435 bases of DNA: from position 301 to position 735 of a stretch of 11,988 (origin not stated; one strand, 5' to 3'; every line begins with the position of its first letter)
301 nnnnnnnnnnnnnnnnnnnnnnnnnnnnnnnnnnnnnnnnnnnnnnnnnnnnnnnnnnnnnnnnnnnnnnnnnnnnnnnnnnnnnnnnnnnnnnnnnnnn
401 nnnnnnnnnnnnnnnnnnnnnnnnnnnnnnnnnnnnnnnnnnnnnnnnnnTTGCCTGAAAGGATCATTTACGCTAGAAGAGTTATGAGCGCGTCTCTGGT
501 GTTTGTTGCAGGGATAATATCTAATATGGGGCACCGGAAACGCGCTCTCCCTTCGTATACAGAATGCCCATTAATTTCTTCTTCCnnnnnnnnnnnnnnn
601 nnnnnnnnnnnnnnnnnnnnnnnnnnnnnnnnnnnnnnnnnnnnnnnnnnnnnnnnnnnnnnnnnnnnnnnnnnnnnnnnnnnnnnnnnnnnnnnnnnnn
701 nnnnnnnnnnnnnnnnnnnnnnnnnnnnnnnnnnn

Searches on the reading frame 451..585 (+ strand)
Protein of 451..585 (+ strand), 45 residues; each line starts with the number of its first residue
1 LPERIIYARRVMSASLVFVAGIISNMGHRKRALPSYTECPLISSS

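Call 70: search_protein_families(library=ncbifam, proteins=[window:451-585:+], max_evalue=10)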
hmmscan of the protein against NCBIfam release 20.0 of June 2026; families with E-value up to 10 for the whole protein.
seq(45 aa): 0 families

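Call 71: search_protein_families(library=pfam, proteins=[window:451-585:+], max_evalue=10)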
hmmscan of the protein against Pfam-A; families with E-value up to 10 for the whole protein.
seq(45 aa): 1 family
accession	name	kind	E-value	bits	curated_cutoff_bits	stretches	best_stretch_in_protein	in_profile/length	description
PF06749.17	DUF1218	-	0.11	13.4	25.3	1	12-43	47-79/95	Protein of unknown function (DUF1218)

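Call 72: find_homologous_proteins(query=window:451-585:+, max_evalue=1)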
Query seq(45 aa): no candidate shares three 5-residue words with the query. No homologue found.
